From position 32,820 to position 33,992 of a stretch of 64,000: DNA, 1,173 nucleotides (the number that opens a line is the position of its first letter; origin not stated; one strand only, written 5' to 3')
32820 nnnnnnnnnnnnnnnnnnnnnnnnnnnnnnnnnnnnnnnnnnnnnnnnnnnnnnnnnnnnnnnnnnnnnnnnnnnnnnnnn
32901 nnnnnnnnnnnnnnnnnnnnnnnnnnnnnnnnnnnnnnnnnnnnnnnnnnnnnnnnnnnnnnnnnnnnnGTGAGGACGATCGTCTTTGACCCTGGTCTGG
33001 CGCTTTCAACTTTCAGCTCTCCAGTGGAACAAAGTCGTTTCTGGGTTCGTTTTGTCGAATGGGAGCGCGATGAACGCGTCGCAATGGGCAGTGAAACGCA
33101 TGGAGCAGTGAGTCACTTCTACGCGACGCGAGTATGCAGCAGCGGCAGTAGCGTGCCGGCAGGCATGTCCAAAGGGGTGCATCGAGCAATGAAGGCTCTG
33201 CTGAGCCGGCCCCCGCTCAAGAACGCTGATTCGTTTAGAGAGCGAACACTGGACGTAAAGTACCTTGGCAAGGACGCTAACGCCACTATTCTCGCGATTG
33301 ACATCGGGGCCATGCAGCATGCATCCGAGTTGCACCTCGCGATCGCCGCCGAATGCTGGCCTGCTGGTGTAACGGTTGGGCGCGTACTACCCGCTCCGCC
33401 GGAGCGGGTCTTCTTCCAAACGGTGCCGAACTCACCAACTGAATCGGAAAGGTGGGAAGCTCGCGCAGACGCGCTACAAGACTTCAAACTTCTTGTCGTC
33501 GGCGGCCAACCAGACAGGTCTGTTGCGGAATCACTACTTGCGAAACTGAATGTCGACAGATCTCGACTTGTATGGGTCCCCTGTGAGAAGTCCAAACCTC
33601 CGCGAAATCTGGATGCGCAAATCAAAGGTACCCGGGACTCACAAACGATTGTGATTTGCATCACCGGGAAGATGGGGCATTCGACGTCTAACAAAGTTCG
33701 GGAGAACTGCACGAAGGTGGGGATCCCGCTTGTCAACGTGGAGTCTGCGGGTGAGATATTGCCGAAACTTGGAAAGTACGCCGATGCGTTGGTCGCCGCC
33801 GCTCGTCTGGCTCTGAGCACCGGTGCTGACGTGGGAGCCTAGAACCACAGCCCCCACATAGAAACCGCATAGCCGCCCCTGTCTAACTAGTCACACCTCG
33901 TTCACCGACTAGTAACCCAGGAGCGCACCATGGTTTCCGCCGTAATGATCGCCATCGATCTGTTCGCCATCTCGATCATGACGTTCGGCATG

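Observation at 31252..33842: Translationally coupled ABC-ATPase (DUF3696-like tail) plus DUF2325-like protein: a two-gene module I cannot place in a described system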

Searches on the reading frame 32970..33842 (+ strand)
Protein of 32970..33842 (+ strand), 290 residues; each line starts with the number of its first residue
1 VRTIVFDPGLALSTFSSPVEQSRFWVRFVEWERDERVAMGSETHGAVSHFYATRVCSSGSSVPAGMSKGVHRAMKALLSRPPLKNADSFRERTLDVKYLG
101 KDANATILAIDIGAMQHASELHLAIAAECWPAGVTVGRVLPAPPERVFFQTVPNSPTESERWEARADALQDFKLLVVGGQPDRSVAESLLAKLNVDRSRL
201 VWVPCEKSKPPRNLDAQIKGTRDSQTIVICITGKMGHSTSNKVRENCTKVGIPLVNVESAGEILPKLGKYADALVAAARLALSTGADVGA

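Call 7: search_protein_families(library=pfam, proteins=[window:32970-33842:+], max_evalue=1)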
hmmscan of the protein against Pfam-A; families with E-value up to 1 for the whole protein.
window:32970-33842:+ (290 aa): 1 family
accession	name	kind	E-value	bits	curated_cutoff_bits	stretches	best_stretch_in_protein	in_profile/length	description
PF10087.14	DUF2325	-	0.00083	19.9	33.6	1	212-261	38-83/94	Uncharacterized protein conserved in bacteria (DUF2325)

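Call 8: search_protein_families(library=padloc, proteins=[window:32970-33842:+], max_evalue=1)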
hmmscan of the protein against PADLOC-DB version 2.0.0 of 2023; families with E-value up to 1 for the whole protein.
window:32970-33842:+ (290 aa): 0 families

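Call 9: search_protein_families(library=ncbifam, proteins=[window:32970-33842:+], max_evalue=1)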
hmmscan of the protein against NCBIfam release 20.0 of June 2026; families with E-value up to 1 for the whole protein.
window:32970-33842:+ (290 aa): 1 family
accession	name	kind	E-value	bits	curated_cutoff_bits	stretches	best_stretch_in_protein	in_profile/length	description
NF008383.0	PRK11178.1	equivalog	0.0056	16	262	1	168-281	15-115/254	uridine phosphorylase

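Call 19: find_homologous_proteins(query=window:32970-33842:+, max_evalue=0.001)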
Query window:32970-33842:+ (290 aa): 2 proteins with E <= 0.001 among 5406 candidates.
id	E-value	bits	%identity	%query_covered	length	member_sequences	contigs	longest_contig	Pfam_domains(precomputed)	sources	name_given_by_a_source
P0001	1.8e-189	646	100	100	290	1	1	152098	-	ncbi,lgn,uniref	ncbi:hypothetical protein [Conyzicola sp.]|uniref:hypothetical protein n=1 Tax=Conyzicola sp. TaxID=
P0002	3.4e-29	120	30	93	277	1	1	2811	-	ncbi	-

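Call 30: search_protein_representatives(protein=window:32970-33842:+)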
Query: 290 residues. Proteins with E-value up to 0.001 (for the whole library): 137; up to 1e-10: 99; up to 1e-30: 13. The best 137 are listed.
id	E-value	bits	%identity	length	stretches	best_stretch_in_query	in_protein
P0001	5.6e-190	645.9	100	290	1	1-290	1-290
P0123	4.5e-54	200.1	40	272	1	5-276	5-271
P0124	1.9e-53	198.1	39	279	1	7-265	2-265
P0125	4.6e-47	177.1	38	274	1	21-274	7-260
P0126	6.9e-43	163.4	35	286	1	2-261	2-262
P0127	8.9e-40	153.2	35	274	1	3-272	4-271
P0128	2.3e-39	151.9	34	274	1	4-265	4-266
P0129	3.7e-38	147.9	33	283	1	1-282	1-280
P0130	1.5e-35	139.3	32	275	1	3-265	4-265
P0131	2.7e-34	135.2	34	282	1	4-266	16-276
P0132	1.7e-33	132.6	30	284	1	3-267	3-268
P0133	1.0e-32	130.1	30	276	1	4-265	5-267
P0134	3.8e-32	128.2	31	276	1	4-266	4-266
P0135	1.3e-30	123.2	33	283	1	18-271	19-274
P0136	2.5e-30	122.2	34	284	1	28-277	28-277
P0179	1.0e-18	84.1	29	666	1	23-266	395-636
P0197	3.6e-16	75.8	29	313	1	4-240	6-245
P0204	4.6e-15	72.2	23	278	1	4-270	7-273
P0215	1.3e-11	60.8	41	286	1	167-257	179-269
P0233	6.7e-08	48.7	40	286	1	168-261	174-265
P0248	8.8e-06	41.7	38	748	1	164-255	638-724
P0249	9.3e-06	41.6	33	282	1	167-269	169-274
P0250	2.7e-05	40.1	30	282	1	147-267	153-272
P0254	8.1e-05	38.5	32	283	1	168-268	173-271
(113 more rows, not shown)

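Call 33: search_protein_families(library=pfam, alignment_id=A1, max_evalue=0.01)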
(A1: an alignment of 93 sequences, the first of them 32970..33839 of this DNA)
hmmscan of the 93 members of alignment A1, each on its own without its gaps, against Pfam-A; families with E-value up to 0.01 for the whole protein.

A. member 1, window:32970-33839:+ (290 aa): 1 family
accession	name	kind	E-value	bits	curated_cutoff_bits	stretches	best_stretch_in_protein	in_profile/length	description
PF10087.14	DUF2325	-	0.00083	19.9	33.6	1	212-261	38-83/94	Uncharacterized protein conserved in bacteria (DUF2325)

B. families by the number of members that match (of 93 scanned): 1 family
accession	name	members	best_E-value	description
PF10087.14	DUF2325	40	1.7e-07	Uncharacterized protein conserved in bacteria (DUF2325)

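Call 34: search_protein_families(library=padloc, alignment_id=A1, max_evalue=0.01)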
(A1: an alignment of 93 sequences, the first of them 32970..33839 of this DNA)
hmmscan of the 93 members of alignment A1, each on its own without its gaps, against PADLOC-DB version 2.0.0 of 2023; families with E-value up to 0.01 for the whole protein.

A. member 1, window:32970-33839:+ (290 aa): 0 families

B. families by the number of members that match (of 93 scanned): 2 families
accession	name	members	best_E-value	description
PDLC00812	Cyclase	1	0.00068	oligonucleotide-cyclase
PDLC00020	DruF2|DruF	1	0.006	Unknown function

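Call 36: find_homologous_proteins(query=A1, max_evalue=0.00001)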
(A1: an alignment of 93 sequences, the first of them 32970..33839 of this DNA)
Query A1 (93 sequences) (290 aa, profile of the alignment): 3 proteins with E <= 0.00001 among 8000 candidates.
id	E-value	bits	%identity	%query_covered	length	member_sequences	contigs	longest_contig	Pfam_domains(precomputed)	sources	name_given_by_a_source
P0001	1.3e-77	279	100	100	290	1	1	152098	-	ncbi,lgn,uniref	ncbi:hypothetical protein [Conyzicola sp.]|uniref:hypothetical protein n=1 Tax=Conyzicola sp. TaxID=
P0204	1.1e-65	240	22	92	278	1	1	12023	-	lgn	-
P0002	1.4e-63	233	30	93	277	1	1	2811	-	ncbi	-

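Call 42: predict_structure(alignment_id=A1)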
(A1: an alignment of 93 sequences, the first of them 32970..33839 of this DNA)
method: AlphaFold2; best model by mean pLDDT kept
length: 290 residues; sequences in the alignment: 93
mean_pLDDT: 95.2   pTM: 0.87
mean pLDDT of the five models: 95.2, 94.9, 94.8, 94.5, 94.4
residues with pLDDT >= 90: 265; 70-90: 23; 50-70: 2; < 50: 0
segments of 3 or more residues with pLDDT < 50: none
pLDDT, mean of each block of 10 residues (from residue 1): 94 90 96 98 98 90 94 98 88 96 97 92 97 97 96 96 97 97 98 96 96 96 95 97 97 98 98 95 83
secondary structure, 60 per line:
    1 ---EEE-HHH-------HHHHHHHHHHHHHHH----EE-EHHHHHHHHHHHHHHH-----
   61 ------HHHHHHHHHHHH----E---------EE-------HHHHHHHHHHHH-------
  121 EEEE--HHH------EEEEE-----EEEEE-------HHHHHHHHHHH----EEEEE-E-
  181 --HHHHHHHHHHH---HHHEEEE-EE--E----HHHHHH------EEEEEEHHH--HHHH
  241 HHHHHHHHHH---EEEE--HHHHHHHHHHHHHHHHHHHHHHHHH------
elements in order: E4-6 H18-32 H41-55 H67-78 H102-113 E121-124 E136-140 E146-150 H158-168 E173-177 H183-193 E200-203 H214-219 E226-231 H237-250 E254-257 H260-284

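Call 47: fold_search(model_id=the predicted structure, library=pdb)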
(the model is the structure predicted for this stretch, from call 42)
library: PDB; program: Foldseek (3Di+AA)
matches with E <= 10: 1332; with E <= 0.001: 0
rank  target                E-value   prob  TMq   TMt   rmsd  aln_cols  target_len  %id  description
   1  2jh3_A                1.1e-03  0.94  0.21  0.15  12.3       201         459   18  The crystal structure of DR2241 from Deinococcus radiodurans at 1.9 A resolution reveals a multi-domain protein with s (released 2007-06-19)
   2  6zek_B                5.3e-03  1.00  0.26  0.17   5.9       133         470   13  Crystal structure of mouse CSAD (released 2021-04-28)
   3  1oft_A                6.0e-03  1.00  0.24  0.49   4.7       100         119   10  Crystal structure of SulA from Pseudomonas aeruginosa (released 2003-06-19)
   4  6vga_MODEL_1_A        9.1e-03  1.00  0.25  0.57   4.0       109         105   16  De novo designed Rossmann fold protein ROS2_835 (released 2020-08-19)
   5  6enz_A                9.6e-03  1.00  0.26  0.17   5.5       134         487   15  Crystal structure of mouse GADL1 (released 2018-01-03)
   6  2jis_B                1.2e-02  0.99  0.24  0.15   5.6       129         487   12  Human cysteine sulfinic acid decarboxylase (CSAD) in complex with PLP. (released 2007-08-28)
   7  4n3s_B                1.5e-02  0.97  0.22  0.16   6.3       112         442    9  Crystal structure of eukaryotic translation initiation factor eIF5B (399-852) from Saccharomyces cerevisiae, apo form (released 2014-07-09)
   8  3dlb_B                1.6e-02  0.60  0.24  0.13  18.5       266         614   14  Crystal structure of the guide-strand-containing Argonaute protein silencing complex (released 2008-09-02)
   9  3io5_B                1.7e-02  0.99  0.24  0.26   6.1       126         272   13  Crystal Structure of a dimeric form of the uvsX Recombinase core domain from Enterobacteria Phage T4 (released 2010-08-25)
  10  4obv_A                2.0e-02  1.00  0.26  0.17   4.4       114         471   17  Ruminococcus gnavus tryptophan decarboxylase RUMGNA_01526 (alpha-FMT) (released 2014-10-29)
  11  1ofu_X                2.1e-02  0.99  0.24  0.48   4.7       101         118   10  Crystal structure of SulA:FtsZ from Pseudomonas aeruginosa (released 2003-06-19)
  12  4obv_D                2.4e-02  1.00  0.26  0.17   4.4       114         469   17  Ruminococcus gnavus tryptophan decarboxylase RUMGNA_01526 (alpha-FMT) (released 2014-10-29)
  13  4n3s_A                2.4e-02  0.96  0.23  0.16   6.6       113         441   10  Crystal structure of eukaryotic translation initiation factor eIF5B (399-852) from Saccharomyces cerevisiae, apo form (released 2014-07-09)
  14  1c2y_A                2.5e-02  0.95  0.24  0.39   5.7       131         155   19  CRYSTAL STRUCTURES OF A PENTAMERIC FUNGAL AND AN ICOSAHEDRAL PLANT LUMAZINE SYNTHASE REVEALS THE STRUCTURAL BASIS FOR  (released 2000-07-30)
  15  4obv_B                3.0e-02  0.99  0.25  0.17   4.4       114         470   17  Ruminococcus gnavus tryptophan decarboxylase RUMGNA_01526 (alpha-FMT) (released 2014-10-29)
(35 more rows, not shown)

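Call 59: search_protein_families(library=pfam, proteins=[P0179, P0248, P0215, P0233, P0249, P0250, P0254, P0197], max_evalue=0.1)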
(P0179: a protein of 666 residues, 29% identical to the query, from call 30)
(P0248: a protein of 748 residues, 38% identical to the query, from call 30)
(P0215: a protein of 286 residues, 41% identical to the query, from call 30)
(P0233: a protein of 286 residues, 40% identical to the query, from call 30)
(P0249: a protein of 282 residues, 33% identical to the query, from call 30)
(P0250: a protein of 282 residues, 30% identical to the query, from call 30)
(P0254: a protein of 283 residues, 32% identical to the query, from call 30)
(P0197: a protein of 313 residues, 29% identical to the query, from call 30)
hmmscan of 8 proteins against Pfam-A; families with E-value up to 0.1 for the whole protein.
P0179 (666 aa): 2 families
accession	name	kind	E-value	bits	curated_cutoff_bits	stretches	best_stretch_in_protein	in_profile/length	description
PF13304.12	AAA_21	-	2.3e-11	44.8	27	1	235-296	241-304/304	AAA domain, putative AbiEii toxin, Type IV TA system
PF13175.12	AAA_15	-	1.1e-08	35.6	32.1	1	228-295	297-374/374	AAA ATPase domain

P0248 (748 aa): 1 family
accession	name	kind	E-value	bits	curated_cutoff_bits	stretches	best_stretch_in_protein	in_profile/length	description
PF10087.14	DUF2325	-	0.0036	17.9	33.6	1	647-727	2-81/94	Uncharacterized protein conserved in bacteria (DUF2325)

P0215 (286 aa): 2 families
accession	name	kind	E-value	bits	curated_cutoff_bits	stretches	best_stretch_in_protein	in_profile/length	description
PF10087.14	DUF2325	-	0.0072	16.9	33.6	1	214-271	28-81/94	Uncharacterized protein conserved in bacteria (DUF2325)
PF13271.11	DUF4062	-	0.064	13.9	24.7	0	208-252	29-69/82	Domain of unknown function (DUF4062)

P0233 (286 aa): 1 family
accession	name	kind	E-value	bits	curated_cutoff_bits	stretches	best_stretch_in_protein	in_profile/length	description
PF10087.14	DUF2325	-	0.0089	16.6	33.6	1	180-261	2-79/94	Uncharacterized protein conserved in bacteria (DUF2325)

P0249 (282 aa): 0 families

P0250 (282 aa): 1 family
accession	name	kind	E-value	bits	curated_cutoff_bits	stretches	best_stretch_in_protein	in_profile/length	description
PF18604.6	PreAtp-grasp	-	0.052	14.5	27.5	0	16-56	50-90/94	Pre ATP-grasp domain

P0254 (283 aa): 0 families

P0197 (313 aa): 0 families

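Call 72: search_solved_structures(query=A1, max_evalue=10)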
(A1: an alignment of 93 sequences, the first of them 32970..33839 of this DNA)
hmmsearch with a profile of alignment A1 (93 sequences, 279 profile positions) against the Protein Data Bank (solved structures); distinct sequences matched with E-value up to 10: 2.
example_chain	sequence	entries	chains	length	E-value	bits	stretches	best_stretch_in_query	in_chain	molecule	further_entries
8k8i_A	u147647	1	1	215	0.00049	22.8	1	152-269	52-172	De novo design protein -N14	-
5j6q_A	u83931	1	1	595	0.1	15.2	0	160-193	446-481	Cell wall binding protein cwp8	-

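Call 77: search_dna_similar(query=window:32970-33839:+, collection=plasmids, mode=protein, max_evalue=0.00001, max_rows=20)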
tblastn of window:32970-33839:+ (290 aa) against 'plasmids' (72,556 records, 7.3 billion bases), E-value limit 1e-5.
Records with a match: 1; places in all: 1; records where one place covers at least 80% of the query: 1.
Best place of each record, by identity: <60% 1.
By first word of the organism name: Rhodococcus 1.
By predicted mobility (MOB-suite, as given by PLSDB): mobilizable 1.
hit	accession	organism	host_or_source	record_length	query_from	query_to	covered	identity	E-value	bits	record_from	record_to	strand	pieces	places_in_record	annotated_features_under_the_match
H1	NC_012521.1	Rhodococcus opacus B4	-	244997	4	263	90%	26.5%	3e-22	103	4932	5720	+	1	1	DUF2325 domain-containing protein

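Call 78: search_dna_similar(query=window:32970-33839:+, collection=phages, mode=protein, max_evalue=0.001, max_rows=10)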
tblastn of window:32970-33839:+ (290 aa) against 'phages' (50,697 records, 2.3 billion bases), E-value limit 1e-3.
No match.

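Call 79: get_annotated_region(hit=H1, flank=8000)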
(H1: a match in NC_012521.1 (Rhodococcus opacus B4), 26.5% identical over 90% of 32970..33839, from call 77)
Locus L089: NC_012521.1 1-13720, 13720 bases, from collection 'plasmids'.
description: Rhodococcus opacus B4 plasmid pROB02, complete sequence
organism: Rhodococcus opacus B4 (NCBI taxid 632772)
taxonomy: Bacteria; Actinomycetota; Actinomycetes; Mycobacteriales; Nocardiaceae; Rhodococcus; Rhodococcus opacus; Rhodococcus opacus B4
host: -; source: -; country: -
typing (MOB-suite, as given by PLSDB): mobilizable; replicon rep_cluster_313; relaxase MOBP
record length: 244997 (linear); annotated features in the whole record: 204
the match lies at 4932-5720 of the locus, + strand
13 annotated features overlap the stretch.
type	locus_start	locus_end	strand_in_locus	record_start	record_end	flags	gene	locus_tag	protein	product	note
CDS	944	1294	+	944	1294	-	-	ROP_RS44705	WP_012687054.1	Clp protease N-terminal domain-containing protein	-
CDS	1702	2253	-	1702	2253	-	-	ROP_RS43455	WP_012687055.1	hypothetical protein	-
CDS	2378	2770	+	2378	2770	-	-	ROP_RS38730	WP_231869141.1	hypothetical protein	-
CDS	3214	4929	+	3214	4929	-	-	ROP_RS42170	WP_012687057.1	AAA family ATPase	-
CDS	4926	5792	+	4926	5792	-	-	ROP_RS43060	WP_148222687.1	DUF2325 domain-containing protein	-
CDS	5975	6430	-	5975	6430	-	-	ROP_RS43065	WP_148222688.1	HEPN domain-containing protein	-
CDS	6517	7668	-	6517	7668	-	-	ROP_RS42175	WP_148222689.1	DUF262 domain-containing protein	-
CDS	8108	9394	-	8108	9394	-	-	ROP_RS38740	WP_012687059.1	DNA cytosine methyltransferase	-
CDS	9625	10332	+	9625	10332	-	-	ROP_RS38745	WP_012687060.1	HNH endonuclease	-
CDS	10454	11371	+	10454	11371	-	-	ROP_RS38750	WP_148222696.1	NaeI family type II restriction endonuclease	GO:0009307 - DNA restriction-modification system [Evidence IEA]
CDS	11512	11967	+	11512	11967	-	-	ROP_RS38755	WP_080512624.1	very short patch repair endonuclease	-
CDS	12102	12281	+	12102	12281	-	-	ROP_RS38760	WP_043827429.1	hypothetical protein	-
CDS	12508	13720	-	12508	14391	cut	-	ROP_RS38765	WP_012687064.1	DUF1998 domain-containing protein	-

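Call 89: find_encoding_contigs(protein=P0248, flank=6000, max_places=2)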
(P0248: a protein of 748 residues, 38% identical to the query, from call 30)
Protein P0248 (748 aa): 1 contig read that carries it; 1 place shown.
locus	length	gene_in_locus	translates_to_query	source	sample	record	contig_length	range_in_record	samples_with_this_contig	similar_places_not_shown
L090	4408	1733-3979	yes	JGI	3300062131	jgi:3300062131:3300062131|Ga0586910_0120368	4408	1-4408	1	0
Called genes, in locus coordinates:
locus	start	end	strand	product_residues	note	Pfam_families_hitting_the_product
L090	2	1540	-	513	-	?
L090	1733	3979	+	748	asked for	-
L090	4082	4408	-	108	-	?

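Call 90: find_encoding_contigs(protein=P0215, flank=6000, max_places=2)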
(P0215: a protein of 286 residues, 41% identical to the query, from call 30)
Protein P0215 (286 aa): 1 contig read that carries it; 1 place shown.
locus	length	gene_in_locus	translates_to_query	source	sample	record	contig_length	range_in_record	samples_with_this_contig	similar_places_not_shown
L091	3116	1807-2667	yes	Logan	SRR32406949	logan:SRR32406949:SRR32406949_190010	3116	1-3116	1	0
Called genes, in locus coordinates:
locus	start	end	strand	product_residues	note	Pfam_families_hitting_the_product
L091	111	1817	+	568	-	PF13175:AAA_15, PF13304:AAA_21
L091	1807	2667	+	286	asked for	-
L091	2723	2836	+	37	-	-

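Call 91: find_encoding_contigs(protein=P0204, flank=8000, max_places=2)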
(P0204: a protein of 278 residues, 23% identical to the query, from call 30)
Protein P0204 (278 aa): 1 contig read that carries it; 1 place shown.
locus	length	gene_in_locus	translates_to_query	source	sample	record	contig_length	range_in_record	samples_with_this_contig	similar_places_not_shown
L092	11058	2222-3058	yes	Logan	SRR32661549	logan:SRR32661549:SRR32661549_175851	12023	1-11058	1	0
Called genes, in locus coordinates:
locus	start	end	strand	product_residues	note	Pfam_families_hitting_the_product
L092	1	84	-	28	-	?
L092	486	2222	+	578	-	PF13175:AAA_15, PF13476:AAA_23 (weak), PF13175:AAA_15 (weak), PF13304:AAA_21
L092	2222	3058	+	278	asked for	-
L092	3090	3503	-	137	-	-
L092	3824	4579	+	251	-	-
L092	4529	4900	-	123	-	PF13936:HTH_38 (weak)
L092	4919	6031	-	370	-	PF00877:NLPC_P60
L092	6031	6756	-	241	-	-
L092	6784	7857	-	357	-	-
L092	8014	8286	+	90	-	PF01022:HTH_5 (weak)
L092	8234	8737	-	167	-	-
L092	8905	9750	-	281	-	-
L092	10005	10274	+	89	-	PF12840:HTH_20 (weak)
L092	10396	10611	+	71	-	PF12728:HTH_17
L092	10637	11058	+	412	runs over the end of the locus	PF00589:Phage_integrase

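Call 92: find_encoding_contigs(protein=P0233, flank=8000, max_places=2)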
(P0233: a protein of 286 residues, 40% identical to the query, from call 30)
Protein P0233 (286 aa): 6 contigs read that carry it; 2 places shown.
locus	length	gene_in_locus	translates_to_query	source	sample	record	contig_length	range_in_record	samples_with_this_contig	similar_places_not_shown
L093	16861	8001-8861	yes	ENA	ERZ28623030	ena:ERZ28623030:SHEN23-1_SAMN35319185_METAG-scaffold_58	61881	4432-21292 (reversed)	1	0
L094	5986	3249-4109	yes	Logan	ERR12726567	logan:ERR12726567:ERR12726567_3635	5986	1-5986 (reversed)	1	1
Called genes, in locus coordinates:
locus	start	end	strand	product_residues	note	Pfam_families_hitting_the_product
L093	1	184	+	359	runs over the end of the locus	PF01263:Aldose_epim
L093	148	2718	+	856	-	PF13625:Helicase_C_3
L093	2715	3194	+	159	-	PF00293:NUDIX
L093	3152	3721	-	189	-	PF00892:EamA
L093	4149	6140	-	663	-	PF05649:Peptidase_M13_N, PF01431:Peptidase_M13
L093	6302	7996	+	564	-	PF13175:AAA_15, PF13304:AAA_21, PF12476:DUF3696 (weak)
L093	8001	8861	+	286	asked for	-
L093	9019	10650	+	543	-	PF13625:Helicase_C_3, PF00270:DEAD (weak), PF04851:ResIII, PF16203:ERCC3_RAD25_C, PF00271:Helicase_C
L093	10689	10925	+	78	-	PF02604:PhdYeFM_antitox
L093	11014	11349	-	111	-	PF10745:DUF2530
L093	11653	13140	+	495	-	PF00860:Xan_ur_permease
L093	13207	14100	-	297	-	PF11228:DUF3027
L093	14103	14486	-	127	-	PF00313:CSD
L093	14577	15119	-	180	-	-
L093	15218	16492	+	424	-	PF06224:AlkZ-like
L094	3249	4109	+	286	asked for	-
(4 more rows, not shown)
